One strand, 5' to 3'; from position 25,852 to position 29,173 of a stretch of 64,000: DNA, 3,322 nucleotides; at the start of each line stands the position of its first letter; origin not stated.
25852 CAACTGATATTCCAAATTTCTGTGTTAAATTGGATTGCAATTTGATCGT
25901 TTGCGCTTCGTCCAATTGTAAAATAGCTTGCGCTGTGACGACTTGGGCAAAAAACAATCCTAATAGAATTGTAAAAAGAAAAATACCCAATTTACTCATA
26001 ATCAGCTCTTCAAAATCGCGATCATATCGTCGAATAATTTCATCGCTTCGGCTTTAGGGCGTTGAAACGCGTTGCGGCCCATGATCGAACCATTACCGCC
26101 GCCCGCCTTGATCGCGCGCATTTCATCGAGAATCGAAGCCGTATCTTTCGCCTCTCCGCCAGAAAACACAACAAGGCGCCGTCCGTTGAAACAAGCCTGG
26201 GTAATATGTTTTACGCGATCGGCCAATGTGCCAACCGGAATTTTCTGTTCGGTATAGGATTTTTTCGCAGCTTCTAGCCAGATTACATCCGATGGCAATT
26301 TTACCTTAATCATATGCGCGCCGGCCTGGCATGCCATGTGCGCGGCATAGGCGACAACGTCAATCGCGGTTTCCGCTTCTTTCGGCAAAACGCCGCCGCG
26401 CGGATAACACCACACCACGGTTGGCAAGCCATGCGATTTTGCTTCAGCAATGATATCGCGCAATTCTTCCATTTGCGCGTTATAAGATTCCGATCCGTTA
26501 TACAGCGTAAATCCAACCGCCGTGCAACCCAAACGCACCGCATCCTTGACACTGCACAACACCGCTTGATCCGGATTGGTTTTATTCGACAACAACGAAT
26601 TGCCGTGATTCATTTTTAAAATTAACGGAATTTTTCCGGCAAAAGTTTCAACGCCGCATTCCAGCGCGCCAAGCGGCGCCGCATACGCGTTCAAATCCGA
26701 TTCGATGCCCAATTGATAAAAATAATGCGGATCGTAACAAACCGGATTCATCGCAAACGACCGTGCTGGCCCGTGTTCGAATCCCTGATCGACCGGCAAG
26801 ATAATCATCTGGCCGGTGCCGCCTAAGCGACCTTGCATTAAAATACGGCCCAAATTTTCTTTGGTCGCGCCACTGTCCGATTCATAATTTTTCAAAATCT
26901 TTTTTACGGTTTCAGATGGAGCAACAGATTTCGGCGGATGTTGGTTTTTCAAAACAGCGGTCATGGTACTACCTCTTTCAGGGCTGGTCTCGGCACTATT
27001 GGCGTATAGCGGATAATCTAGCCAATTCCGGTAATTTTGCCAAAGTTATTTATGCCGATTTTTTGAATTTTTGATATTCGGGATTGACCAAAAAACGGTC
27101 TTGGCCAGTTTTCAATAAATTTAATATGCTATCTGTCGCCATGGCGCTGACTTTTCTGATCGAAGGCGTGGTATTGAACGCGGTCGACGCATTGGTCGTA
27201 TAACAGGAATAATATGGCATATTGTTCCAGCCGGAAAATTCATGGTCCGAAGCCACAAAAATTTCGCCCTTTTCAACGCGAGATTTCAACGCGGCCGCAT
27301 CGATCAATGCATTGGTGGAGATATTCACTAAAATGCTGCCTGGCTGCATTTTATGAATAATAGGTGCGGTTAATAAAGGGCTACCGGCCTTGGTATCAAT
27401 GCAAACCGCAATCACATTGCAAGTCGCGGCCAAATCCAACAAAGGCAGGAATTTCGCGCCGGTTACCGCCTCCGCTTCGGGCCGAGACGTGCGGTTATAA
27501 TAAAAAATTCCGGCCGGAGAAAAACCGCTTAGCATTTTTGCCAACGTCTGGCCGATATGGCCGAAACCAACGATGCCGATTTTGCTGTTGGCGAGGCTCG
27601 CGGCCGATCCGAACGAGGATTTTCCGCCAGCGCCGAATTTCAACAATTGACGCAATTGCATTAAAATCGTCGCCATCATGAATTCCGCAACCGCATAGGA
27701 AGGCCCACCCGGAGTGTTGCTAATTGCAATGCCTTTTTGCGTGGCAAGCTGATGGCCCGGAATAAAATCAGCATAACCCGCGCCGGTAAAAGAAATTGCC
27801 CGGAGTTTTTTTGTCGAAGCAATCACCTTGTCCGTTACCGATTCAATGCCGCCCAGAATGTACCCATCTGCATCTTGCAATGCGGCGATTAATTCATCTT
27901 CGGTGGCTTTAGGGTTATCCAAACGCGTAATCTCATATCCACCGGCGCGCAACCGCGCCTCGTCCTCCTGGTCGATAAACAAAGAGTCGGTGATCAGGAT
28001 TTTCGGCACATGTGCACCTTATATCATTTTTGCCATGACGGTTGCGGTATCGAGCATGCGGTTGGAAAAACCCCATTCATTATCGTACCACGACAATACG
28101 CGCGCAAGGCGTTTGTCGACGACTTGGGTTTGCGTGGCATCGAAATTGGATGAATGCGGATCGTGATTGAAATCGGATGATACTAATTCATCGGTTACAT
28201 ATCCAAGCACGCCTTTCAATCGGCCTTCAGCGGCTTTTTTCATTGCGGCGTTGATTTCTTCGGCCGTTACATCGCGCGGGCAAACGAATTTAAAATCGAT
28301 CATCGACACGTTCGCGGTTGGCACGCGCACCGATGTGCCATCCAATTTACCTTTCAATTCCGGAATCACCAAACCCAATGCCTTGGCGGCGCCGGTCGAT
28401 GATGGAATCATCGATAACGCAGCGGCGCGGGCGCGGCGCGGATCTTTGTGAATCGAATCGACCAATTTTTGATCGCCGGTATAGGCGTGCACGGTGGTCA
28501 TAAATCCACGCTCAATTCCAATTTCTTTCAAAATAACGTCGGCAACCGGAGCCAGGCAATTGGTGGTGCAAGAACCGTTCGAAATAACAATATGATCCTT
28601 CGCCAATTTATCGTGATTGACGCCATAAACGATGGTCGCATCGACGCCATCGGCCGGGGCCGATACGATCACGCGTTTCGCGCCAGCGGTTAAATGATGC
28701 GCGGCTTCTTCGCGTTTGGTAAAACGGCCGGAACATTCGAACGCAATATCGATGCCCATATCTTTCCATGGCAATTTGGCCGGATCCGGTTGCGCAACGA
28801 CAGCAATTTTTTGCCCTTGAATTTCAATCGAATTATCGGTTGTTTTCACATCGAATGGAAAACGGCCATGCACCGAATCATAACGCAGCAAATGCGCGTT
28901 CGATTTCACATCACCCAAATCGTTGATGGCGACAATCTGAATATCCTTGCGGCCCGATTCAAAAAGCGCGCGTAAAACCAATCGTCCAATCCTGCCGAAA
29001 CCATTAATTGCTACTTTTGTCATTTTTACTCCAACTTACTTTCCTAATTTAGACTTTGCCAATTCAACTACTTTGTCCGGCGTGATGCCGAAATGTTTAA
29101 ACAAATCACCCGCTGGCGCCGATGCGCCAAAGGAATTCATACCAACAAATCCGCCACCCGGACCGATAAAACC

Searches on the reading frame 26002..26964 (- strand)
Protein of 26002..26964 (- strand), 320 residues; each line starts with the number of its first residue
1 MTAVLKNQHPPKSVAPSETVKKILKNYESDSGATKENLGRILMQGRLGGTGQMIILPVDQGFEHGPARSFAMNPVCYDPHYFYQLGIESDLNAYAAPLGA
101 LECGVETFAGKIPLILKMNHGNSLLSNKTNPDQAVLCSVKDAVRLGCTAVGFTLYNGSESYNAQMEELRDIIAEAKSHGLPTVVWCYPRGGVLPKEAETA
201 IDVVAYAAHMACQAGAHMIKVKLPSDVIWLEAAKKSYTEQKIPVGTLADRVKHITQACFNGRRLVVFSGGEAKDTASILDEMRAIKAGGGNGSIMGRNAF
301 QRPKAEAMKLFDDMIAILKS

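Call 10: search_protein_families(library=ncbifam, proteins=[window:26002-26964:-])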
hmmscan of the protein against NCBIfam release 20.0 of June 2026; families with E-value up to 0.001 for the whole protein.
window:26002-26964:- (320 aa): 10 families
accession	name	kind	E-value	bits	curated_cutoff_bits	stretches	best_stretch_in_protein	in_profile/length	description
NF006704.0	PRK09250.1-1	equivalog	3.9e-143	475.9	277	1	17-319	4-306/308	class I fructose-bisphosphate aldolase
NF006707.0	PRK09250.1-4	equivalog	1.5e-58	198.6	327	1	17-313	36-342/355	class I fructose-bisphosphate aldolase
NF006705.0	PRK09250.1-2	equivalog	6.7e-48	163.3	682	1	20-312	36-335/349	class I fructose-bisphosphate aldolase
NF006706.0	PRK09250.1-3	equivalog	5.8e-47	160.3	664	1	33-313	48-337/350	class I fructose-bisphosphate aldolase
NF005556.0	PRK07226.1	subfamily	2.3e-32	112.4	241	1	49-308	17-243/267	2-amino-3,7-dideoxy-D-threo-hept-6-ulosonate synthase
NF040816.1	Fbpase1_Arch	equivalog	1.2e-28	100.3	430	1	36-221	4-184/271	class I fructose-bisphosphate aldolase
NF005321.0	PRK06852.1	equivalog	8.4e-28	97.4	420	1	49-317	33-290/308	aldolase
TIGR01949.1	ADH_synth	equivalog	7.8e-19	68.4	299.45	1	45-308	8-236/255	2-amino-3,7-dideoxy-D-threo-hept-6-ulosonate synthase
NF006081.0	PRK08227.1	equivalog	4.8e-14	52.3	297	1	16-221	18-204/291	3-hydroxy-5-phosphonooxypentane-2,4-dione thiolase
NF041223.1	BagB_FevI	exception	3.7e-10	39.4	500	1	129-308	91-246/257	bagremycin/ferroverdin biosynthesis DhnA-type aldolase BagB/FevI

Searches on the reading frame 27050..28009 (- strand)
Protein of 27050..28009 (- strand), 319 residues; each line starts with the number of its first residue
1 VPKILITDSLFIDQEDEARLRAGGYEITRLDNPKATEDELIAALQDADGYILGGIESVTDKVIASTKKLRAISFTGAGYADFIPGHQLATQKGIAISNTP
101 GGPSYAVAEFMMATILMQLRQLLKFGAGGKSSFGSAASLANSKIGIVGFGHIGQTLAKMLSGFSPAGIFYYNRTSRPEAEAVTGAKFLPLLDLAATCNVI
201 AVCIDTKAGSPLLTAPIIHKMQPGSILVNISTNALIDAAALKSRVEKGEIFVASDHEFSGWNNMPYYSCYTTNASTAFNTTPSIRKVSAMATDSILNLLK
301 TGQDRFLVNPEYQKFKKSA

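Call 10: search_protein_families(library=ncbifam, proteins=[window:27050-28009:-])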
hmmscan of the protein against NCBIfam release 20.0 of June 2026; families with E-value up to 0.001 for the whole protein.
window:27050-28009:- (319 aa): 22 families
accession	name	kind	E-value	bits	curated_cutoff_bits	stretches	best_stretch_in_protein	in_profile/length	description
TIGR01327.1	PGDH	equivalog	1.6e-24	86.6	454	1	21-313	17-315/525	phosphoglycerate dehydrogenase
NF009714.1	PRK13243.1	equivalog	4.1e-23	82.3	455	1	2-256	3-265/332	glyoxylate reductase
NF008759.0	PRK11790.1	equivalog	2.7e-21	75.8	404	1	12-252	20-261/410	phosphoglycerate dehydrogenase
NF011938.0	PRK15409.1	equivalog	3.3e-19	69.1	492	1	25-254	23-259/324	glyoxylate/hydroxypyruvate reductase GhrB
NF001309.0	PRK00257.1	equivalog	1.2e-15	57.4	434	1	42-251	33-227/379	4-phosphoerythronate dehydrogenase PdxB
NF006263.0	PRK08410.1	equivalog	5.4e-14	52.3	389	1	35-255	31-256/311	D-2-hydroxyacid dehydrogenase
NF005750.0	PRK07574.1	equivalog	1.9e-12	46.9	329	1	58-250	104-303/386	NAD-dependent formate dehydrogenase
NF000492.1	vanH_gen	exception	1.6e-11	43.9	540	1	86-272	82-266/312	D-lactate dehydrogenase VanH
NF006374.0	PRK08605.1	subfamily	4.3e-11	42.5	356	1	39-253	38-258/332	D-lactate dehydrogenase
NF011966.0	PRK15438.1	equivalog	6.3e-11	41.9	687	1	41-250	32-226/378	4-phosphoerythronate dehydrogenase PdxB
NF000371.1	vanH_Agroup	exception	2.2e-09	37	700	1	89-270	90-269/322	VanH-A/VanH-Pt family D-lactate dehydrogenase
NF005069.0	PRK06487.1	equivalog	2.5e-09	36.7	448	1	34-251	36-256/320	2-hydroxyacid dehydrogenase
NF005387.0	PRK06932.1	equivalog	2.8e-08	33.1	492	1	29-253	27-255/314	2-hydroxyacid dehydrogenase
NF009127.0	PRK12480.1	equivalog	2.5e-07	30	579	1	72-274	73-275/330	D-lactate dehydrogenase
NF041369.1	Dhydh_Halo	equivalog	2.7e-07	30.1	400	1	76-253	63-244/305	D-2-hydroxyacid dehydrogenase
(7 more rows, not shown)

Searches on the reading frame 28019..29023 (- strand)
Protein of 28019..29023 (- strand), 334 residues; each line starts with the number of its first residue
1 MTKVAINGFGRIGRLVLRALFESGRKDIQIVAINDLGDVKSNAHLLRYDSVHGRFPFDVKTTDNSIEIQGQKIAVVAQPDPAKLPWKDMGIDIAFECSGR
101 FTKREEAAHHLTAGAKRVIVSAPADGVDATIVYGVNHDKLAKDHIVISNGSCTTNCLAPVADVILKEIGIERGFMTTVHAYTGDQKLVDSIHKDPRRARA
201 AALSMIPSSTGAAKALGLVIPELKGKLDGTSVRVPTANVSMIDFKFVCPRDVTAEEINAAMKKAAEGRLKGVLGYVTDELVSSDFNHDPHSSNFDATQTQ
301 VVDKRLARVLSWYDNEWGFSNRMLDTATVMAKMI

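Call 10: search_protein_families(library=ncbifam, proteins=[window:28019-29023:-])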
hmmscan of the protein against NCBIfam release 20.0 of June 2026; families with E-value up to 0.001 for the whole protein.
window:28019-29023:- (334 aa): 12 families
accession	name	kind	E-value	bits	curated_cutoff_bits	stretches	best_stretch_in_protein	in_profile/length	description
TIGR01534.1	GAPDH-I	equivalog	2.9e-131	437.6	367.2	1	3-325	1-330/330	type I glyceraldehyde-3-phosphate dehydrogenase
NF005830.0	PRK07729.1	equivalog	5.8e-127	423.3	546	1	1-332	2-332/343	glyceraldehyde-3-phosphate dehydrogenase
NF010058.0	PRK13535.1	equivalog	8.9e-122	406.4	539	1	1-332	2-335/339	erythrose-4-phosphate dehydrogenase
NF005641.0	PRK07403.1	equivalog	1.2e-118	396.2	616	1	1-332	1-334/337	type I glyceraldehyde-3-phosphate dehydrogenase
TIGR01532.1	E4PD_g-proteo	equivalog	3.1e-116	388.2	530.55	1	3-325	1-325/325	erythrose-4-phosphate dehydrogenase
NF033735.1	G3PDH_Arsen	exception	1.7e-111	372.8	450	1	4-326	1-322/323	ArsJ-associated glyceraldehyde-3-phosphate dehydrogenase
NF011954.0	PRK15425.1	equivalog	5.4e-102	341.2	662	1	3-329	4-328/331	glyceraldehyde-3-phosphate dehydrogenase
NF006512.0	PRK08955.1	equivalog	1.5e-99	333.5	563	1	3-329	4-329/334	glyceraldehyde-3-phosphate dehydrogenase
NF006139.0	PRK08289.1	equivalog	8.3e-82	275.3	431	1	3-332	130-471/480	glyceraldehyde-3-phosphate dehydrogenase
NF003251.0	PRK04207.1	equivalog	1.5e-05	24.2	185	1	1-264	2-245/343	type II glyceraldehyde-3-phosphate dehydrogenase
NF011456.0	PRK14874.1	equivalog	4.1e-05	22.7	223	0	89-183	65-162/346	aspartate-semialdehyde dehydrogenase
TIGR01296.1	asd_B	equivalog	0.00022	20.5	324.2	0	88-184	59-159/339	aspartate-semialdehyde dehydrogenase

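Call 15: find_encoding_contigs(protein=window:28022-29023:-, flank=6000, max_places=10)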
Protein window:28022-29023:- (334 aa): 6 contigs read that carry it; 5 places shown.
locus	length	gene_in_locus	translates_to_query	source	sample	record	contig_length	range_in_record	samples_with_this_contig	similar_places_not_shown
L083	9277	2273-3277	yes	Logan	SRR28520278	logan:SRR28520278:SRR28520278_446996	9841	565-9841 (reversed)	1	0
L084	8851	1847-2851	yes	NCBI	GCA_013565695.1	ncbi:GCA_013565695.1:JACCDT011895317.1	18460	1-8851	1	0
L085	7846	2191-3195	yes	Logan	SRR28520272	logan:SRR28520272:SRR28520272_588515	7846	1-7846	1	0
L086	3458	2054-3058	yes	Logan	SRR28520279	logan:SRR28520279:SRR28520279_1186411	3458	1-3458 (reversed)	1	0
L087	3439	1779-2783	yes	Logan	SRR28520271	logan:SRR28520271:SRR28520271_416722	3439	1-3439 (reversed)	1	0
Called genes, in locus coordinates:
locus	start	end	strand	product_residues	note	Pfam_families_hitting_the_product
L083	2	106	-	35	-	?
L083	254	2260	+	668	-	PF00456:Transketolase_N, PF13292:DXP_synthase_N (faint), PF02779:Transket_pyr, PF02780:Transketolase_C, PF22613:Transketolase_C_1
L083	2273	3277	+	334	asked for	PF00044:Gp_dh_N, PF02800:Gp_dh_C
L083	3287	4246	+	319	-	PF00389:2-Hacid_dh, PF03446:NAD_binding_2 (faint), PF02826:2-Hacid_dh_C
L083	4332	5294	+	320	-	PF01791:DeoC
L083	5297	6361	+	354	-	-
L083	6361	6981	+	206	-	PF02581:TMP-TENI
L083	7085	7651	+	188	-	PF08207:EFP_N, PF01132:EFP, PF09285:Elong-fact-P_C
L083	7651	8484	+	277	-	PF00459:Inositol_P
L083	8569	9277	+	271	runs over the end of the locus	PF00691:OmpA (weak)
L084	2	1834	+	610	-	?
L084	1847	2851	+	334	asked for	PF00044:Gp_dh_N, PF02800:Gp_dh_C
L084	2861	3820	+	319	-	PF00389:2-Hacid_dh, PF03446:NAD_binding_2 (faint), PF02826:2-Hacid_dh_C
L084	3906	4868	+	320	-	PF01791:DeoC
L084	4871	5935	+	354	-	-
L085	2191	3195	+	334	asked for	PF00044:Gp_dh_N, PF02800:Gp_dh_C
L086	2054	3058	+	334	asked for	PF00044:Gp_dh_N, PF02800:Gp_dh_C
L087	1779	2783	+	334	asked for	PF00044:Gp_dh_N, PF02800:Gp_dh_C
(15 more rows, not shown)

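Call 24: list_cluster_members(proteins=[P0001, window:28022-29023:-, P0002, P0004])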
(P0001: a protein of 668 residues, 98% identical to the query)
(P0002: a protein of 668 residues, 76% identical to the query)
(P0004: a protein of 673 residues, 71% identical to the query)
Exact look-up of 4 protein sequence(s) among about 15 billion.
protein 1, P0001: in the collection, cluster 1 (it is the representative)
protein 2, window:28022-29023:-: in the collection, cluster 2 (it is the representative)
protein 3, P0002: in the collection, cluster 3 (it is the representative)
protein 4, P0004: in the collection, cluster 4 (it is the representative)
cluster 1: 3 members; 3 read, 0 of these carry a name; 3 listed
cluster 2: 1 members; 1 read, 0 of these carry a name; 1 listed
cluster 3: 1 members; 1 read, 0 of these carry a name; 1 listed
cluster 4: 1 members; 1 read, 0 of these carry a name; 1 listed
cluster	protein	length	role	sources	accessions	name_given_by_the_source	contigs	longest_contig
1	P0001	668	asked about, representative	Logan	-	-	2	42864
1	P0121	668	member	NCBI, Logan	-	-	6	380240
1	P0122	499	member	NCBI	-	-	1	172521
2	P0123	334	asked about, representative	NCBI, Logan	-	-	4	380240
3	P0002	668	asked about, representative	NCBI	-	-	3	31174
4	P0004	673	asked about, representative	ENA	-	-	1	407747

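Call 26: find_encoding_contigs(protein=P0122, flank=10000, max_places=10)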
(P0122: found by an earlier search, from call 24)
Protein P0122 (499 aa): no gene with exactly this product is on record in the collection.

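Call 27: find_encoding_contigs(protein=P0121, flank=3000, max_places=10)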
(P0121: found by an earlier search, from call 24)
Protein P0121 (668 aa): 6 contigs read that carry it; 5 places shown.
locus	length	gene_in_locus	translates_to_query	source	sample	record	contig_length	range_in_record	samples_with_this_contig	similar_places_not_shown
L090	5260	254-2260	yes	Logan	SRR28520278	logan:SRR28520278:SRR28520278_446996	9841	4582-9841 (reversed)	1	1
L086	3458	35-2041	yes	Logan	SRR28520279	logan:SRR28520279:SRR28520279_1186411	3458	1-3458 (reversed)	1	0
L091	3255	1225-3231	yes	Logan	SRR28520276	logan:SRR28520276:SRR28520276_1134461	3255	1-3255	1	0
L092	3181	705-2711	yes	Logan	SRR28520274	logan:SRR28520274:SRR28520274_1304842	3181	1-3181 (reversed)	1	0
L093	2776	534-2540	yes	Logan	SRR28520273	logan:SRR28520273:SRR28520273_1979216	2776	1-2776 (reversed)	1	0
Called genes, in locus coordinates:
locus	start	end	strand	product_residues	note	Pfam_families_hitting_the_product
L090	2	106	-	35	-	?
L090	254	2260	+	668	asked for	PF00456:Transketolase_N, PF13292:DXP_synthase_N (faint), PF02779:Transket_pyr, PF02780:Transketolase_C, PF22613:Transketolase_C_1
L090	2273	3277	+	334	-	PF00044:Gp_dh_N, PF02800:Gp_dh_C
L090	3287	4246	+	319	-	PF00389:2-Hacid_dh, PF03446:NAD_binding_2 (faint), PF02826:2-Hacid_dh_C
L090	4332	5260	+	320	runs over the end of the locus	PF01791:DeoC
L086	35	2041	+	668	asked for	PF00456:Transketolase_N, PF13292:DXP_synthase_N (faint), PF02779:Transket_pyr, PF02780:Transketolase_C, PF22613:Transketolase_C_1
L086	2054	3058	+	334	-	PF00044:Gp_dh_N, PF02800:Gp_dh_C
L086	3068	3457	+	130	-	?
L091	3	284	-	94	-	?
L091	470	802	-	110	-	PF05164:ZapA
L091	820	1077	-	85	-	-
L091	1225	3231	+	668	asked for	PF00456:Transketolase_N, PF13292:DXP_synthase_N (faint), PF02779:Transket_pyr, PF02780:Transketolase_C, PF22613:Transketolase_C_1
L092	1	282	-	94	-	?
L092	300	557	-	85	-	-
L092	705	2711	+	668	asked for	PF00456:Transketolase_N, PF13292:DXP_synthase_N (faint), PF02779:Transket_pyr, PF02780:Transketolase_C, PF22613:Transketolase_C_1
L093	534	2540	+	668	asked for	PF00456:Transketolase_N, PF13292:DXP_synthase_N (faint), PF02779:Transket_pyr, PF02780:Transketolase_C, PF22613:Transketolase_C_1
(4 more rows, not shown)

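Call 39: search_solved_structures(query=P0121, max_evalue=1e-100, show_alignments=1)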
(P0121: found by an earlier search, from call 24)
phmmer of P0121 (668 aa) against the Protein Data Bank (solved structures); distinct sequences matched with E-value up to 1e-100: 35.
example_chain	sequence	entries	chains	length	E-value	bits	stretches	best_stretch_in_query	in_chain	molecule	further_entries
4xeu_A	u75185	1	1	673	4.6e-222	742.2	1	19-664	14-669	Transketolase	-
2r5n_A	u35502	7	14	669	1.1e-210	704.7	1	18-664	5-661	Transketolase 1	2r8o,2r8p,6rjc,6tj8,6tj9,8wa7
8r3o_A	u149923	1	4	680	1.2e-209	701.2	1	18-664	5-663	Transketolase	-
1qgd_A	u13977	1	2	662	2.2e-209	700.3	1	19-664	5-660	PROTEIN (TRANSKETOLASE)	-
5hht_A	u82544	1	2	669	2.2e-208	697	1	18-664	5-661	Transketolase 1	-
8qmf_A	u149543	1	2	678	3.2e-208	696.5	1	19-666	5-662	Transketolase 2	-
5vrb_A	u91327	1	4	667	6.5e-204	682.2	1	18-665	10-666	Transketolase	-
3uk1_A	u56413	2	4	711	3e-200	670.1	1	19-666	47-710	Transketolase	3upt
3kom_A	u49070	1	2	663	3.1e-200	670.1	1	14-660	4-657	Transketolase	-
7wrr_A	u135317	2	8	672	8.6e-195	652.1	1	21-661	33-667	Transketolase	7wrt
2e6k_A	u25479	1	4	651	8.7e-195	652.1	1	21-661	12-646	Transketolase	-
8cip_A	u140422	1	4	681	1.3e-192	644.9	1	22-668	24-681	Transketolase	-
5nd5_A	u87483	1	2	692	2.9e-184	617.3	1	18-666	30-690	Transketolase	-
5nd6_A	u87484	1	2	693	3e-184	617.3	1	18-666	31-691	Transketolase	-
3hyl_A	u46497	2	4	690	1e-181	608.9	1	21-664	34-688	Transketolase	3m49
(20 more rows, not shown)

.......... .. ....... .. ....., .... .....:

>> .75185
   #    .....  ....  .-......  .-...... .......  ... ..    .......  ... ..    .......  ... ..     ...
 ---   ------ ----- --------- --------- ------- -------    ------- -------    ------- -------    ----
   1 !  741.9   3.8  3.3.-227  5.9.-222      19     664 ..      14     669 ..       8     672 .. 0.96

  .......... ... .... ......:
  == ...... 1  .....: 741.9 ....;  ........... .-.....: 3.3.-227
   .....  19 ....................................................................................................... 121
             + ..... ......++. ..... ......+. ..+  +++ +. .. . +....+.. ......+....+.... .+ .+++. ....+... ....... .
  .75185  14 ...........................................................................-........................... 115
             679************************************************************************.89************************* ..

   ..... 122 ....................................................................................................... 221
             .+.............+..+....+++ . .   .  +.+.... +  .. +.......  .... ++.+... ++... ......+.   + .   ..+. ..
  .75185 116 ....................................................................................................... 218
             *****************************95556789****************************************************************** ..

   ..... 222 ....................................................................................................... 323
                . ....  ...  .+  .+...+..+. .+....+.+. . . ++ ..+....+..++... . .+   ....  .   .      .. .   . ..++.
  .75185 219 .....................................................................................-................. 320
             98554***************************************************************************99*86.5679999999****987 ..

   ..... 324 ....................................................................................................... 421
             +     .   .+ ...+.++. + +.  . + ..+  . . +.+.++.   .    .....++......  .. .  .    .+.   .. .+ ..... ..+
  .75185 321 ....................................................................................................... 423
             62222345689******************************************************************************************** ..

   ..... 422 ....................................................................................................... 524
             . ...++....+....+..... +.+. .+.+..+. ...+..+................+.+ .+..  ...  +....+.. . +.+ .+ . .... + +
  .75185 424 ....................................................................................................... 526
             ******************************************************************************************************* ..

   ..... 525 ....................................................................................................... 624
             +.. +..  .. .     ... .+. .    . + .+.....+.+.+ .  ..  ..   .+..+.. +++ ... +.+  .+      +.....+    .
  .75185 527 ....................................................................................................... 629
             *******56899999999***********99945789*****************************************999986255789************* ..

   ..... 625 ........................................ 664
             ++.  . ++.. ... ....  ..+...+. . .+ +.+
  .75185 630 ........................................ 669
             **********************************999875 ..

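Call 51: search_protein_families(library=ncbifam, max_evalue=1e-50, proteins=[P0121])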
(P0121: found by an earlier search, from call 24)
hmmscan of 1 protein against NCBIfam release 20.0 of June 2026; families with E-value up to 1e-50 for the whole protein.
P0121 (668 aa): 4 families
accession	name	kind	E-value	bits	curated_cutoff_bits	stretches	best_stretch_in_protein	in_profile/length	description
TIGR00232.1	tktlase_bact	equivalog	4.6e-250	831.5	682.25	1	19-664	2-651/654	transketolase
NF004558.0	PRK05899.2-4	equivalog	1.2e-182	608.8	788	1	20-664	6-648/651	transketolase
NF004559.0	PRK05899.2-5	equivalog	7.9e-89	298.6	488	1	18-586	19-535/627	transketolase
NF004556.0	PRK05899.2-2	equivalog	8e-65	219.3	575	0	21-282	21-272/639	transketolase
